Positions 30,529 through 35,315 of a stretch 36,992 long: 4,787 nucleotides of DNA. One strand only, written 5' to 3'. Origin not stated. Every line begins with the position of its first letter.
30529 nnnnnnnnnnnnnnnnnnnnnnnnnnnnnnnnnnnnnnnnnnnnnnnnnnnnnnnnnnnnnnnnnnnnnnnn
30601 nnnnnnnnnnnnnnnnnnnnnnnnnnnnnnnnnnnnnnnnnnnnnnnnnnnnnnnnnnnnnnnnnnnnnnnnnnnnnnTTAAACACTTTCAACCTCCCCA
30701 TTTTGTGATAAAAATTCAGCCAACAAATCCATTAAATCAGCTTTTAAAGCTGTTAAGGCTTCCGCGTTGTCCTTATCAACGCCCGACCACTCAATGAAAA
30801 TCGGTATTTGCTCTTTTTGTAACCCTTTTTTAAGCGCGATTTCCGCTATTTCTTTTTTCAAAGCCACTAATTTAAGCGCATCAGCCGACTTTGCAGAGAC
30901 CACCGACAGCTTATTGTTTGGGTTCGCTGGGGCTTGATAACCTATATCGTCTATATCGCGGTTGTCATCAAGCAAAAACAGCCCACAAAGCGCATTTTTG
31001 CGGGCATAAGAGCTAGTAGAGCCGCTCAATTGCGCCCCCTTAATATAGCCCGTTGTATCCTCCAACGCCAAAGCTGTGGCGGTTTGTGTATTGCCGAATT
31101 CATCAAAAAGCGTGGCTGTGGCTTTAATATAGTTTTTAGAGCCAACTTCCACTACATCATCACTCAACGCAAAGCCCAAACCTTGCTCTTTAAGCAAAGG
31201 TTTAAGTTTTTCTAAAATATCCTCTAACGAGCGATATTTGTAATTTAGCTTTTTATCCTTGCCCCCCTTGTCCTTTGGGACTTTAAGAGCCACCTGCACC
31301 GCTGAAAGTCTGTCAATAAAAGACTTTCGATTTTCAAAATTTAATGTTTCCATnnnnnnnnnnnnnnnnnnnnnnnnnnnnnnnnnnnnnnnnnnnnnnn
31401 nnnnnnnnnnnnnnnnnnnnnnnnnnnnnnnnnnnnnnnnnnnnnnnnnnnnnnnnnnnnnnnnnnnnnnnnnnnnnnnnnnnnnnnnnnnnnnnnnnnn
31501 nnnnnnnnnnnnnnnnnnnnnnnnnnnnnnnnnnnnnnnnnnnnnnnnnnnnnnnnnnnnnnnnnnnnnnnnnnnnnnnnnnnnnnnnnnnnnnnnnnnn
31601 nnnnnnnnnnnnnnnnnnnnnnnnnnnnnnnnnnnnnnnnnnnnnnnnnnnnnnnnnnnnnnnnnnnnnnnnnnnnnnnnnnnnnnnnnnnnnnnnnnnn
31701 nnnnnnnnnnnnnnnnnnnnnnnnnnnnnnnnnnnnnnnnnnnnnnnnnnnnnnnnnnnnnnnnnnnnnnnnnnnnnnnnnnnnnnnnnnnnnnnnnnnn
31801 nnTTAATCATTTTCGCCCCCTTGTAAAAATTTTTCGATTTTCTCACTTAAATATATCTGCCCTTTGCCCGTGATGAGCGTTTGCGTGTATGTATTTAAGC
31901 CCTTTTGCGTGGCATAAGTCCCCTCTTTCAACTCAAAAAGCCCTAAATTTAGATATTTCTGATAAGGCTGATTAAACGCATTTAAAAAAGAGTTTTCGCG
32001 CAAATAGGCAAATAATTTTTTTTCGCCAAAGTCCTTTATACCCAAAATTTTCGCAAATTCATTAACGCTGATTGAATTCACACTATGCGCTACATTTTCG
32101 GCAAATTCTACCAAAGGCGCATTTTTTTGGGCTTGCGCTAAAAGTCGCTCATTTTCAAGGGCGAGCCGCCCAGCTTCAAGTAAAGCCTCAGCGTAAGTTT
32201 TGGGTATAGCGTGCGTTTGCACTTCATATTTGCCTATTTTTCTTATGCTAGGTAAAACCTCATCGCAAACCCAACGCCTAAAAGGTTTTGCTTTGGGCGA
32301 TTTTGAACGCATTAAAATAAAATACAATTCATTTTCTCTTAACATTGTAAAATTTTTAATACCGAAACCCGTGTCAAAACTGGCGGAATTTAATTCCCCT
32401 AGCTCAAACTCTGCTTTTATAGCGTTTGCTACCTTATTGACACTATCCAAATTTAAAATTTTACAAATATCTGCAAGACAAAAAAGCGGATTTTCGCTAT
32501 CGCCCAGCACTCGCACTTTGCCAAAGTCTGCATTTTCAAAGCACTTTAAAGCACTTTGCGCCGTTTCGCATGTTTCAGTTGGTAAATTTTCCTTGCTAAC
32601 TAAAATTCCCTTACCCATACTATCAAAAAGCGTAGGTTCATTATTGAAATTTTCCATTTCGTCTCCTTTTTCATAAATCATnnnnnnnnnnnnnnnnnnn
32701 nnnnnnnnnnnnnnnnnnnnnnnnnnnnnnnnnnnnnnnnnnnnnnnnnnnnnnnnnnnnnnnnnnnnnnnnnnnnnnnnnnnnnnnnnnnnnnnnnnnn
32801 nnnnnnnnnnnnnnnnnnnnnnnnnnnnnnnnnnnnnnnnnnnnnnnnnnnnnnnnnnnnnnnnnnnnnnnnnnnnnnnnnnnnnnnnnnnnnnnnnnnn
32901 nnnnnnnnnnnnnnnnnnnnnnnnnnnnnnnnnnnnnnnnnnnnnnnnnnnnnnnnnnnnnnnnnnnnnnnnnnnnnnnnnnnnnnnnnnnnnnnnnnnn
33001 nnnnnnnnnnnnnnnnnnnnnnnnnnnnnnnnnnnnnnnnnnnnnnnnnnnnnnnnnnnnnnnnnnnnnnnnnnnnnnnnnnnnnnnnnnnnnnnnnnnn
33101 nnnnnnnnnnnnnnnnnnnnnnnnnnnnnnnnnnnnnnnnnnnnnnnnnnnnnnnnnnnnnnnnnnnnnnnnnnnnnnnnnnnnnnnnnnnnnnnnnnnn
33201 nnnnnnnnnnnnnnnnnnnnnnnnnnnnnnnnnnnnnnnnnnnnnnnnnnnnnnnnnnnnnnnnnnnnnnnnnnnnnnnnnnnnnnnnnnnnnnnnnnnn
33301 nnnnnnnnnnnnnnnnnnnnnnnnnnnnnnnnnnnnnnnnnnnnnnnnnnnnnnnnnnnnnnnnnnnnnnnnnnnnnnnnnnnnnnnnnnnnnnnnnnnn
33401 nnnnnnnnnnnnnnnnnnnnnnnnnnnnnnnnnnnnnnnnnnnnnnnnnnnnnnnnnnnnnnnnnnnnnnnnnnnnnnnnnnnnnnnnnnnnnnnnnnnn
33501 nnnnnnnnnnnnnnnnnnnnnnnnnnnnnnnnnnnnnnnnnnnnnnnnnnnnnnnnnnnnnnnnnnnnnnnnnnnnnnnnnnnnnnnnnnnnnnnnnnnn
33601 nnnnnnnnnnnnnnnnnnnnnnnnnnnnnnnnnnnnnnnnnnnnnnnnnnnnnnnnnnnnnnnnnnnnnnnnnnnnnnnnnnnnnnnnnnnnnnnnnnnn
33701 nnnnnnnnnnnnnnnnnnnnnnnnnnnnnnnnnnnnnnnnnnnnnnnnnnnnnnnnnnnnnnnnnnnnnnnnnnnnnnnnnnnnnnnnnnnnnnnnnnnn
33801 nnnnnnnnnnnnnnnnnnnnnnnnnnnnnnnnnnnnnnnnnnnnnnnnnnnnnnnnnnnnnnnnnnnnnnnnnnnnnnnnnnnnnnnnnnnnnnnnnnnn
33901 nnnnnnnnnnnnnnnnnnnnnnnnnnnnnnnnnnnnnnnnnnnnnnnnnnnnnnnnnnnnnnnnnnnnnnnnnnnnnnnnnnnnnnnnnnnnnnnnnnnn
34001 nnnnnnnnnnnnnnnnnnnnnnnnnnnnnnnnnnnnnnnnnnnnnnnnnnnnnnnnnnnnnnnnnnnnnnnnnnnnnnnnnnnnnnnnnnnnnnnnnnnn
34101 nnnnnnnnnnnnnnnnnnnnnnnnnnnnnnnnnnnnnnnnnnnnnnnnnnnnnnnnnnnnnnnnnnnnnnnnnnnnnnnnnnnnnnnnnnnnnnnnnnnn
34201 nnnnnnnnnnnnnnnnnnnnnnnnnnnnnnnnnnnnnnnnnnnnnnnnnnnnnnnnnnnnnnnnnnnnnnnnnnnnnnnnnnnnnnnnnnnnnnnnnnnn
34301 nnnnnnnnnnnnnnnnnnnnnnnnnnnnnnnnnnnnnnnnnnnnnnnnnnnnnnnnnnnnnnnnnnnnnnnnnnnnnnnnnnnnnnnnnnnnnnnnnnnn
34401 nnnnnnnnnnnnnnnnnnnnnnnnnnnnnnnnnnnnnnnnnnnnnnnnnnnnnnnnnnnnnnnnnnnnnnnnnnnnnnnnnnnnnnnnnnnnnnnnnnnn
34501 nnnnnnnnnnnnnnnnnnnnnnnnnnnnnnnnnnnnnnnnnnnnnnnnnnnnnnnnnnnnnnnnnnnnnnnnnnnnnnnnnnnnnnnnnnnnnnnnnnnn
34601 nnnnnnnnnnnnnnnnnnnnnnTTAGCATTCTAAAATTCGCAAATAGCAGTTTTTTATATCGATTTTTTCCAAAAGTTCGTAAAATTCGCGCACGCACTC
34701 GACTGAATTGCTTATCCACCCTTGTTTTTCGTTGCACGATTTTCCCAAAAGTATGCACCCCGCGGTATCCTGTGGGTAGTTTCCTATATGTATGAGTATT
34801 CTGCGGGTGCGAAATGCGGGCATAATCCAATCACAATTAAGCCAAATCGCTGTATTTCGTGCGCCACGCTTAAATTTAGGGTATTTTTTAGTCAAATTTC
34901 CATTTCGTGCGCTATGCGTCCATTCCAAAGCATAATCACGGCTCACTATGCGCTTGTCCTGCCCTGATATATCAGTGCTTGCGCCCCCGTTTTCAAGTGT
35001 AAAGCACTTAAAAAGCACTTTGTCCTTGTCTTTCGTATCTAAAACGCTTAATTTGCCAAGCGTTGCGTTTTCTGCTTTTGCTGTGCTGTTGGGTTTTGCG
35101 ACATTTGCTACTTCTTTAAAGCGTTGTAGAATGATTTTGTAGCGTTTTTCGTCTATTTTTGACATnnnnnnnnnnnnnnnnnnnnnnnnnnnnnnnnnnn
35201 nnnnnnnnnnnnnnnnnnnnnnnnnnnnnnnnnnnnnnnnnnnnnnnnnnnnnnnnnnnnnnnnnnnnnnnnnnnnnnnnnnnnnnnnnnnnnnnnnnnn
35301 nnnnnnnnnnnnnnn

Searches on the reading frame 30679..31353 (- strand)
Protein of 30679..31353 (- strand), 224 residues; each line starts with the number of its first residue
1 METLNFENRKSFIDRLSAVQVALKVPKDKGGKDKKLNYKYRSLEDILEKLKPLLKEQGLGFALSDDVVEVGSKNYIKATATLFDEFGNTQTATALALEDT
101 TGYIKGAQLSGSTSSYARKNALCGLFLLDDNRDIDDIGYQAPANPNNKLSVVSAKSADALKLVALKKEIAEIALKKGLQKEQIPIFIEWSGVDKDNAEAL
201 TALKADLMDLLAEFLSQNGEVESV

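Call 78: search_protein_families(library=phrogs, proteins=[window:30679-31353:-], max_evalue=0.001)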
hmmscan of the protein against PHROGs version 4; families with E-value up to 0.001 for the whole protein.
window:30679-31353:- (224 aa): 2 families
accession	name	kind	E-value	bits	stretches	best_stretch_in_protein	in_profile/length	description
phrog_155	-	DNA, RNA and nucleotide metabolism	6.8e-36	125.4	1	8-201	64-253/308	Erf-like ssDNA annealing protein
phrog_2324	-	DNA, RNA and nucleotide metabolism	2.6e-12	47.7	1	7-169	6-158/193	Erf-like ssDNA annealing protein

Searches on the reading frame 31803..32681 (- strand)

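Call 78: search_protein_families(library=phrogs, proteins=[window:31803-32681:-], max_evalue=0.001)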
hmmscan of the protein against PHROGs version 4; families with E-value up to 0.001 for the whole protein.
window:31803-32681:- (292 aa): 16 families
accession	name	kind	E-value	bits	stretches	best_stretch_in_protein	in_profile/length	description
phrog_130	-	transcription regulation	1.4e-57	196.8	1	36-285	151-411/480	anti-repressor Ant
phrog_63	-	transcription regulation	1.7e-33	117.6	1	149-284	225-358/431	anti-repressor Ant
phrog_2899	-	transcription regulation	1.1e-25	91.7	1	42-173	4-135/263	anti-repressor Ant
phrog_2593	-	transcription regulation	1.1e-24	88.6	1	45-158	24-139/255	anti-repressor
phrog_463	-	transcription regulation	3.5e-23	83.4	1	44-285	4-241/250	anti-repressor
phrog_9438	-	transcription regulation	4.4e-21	76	1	185-284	6-113/121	anti-repressor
phrog_7940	-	unknown function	5.3e-19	69.8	1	43-164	2-119/252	-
phrog_245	-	transcription regulation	2.7e-17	64.3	1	48-181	46-167/319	anti-repressor Ant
phrog_25722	-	unknown function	2.5e-16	60.8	1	63-158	23-114/150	-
phrog_5060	-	transcription regulation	4.4e-16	60.6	1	55-165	16-129/224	anti-repressor Ant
phrog_2011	-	transcription regulation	2.3e-14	54.8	1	46-177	2-140/275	anti-repressor Ant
phrog_9976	-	transcription regulation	8.8e-08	33.2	1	56-155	11-109/188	anti-repressor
phrog_5689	-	unknown function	9.5e-07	30.2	1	205-282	4-79/91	-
phrog_34000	-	unknown function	7.8e-05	23.6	1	47-154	16-127/194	-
phrog_2977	-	transcription regulation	0.00019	22.2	1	41-129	60-148/150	anti-repressor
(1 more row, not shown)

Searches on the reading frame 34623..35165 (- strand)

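Call 76: search_protein_families(library=pfam, proteins=[window:34623-35165:-], max_evalue=0.01)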
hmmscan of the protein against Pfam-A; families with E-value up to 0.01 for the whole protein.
window:34623-35165:- (180 aa): 1 family
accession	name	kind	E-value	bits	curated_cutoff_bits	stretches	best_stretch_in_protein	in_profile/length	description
PF18925.5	DUF5675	-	1.1e-17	64.4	26.7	1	30-166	7-113/114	Family of unknown function (DUF5675)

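Call 77: search_protein_families(library=phrogs, proteins=[window:34623-35165:-], max_evalue=0.001)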
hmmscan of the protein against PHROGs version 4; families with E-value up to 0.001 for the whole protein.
window:34623-35165:- (180 aa): 1 family
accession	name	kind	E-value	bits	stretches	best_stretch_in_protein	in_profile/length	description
phrog_1501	-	unknown function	7e-39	134.1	1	9-177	2-154/159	-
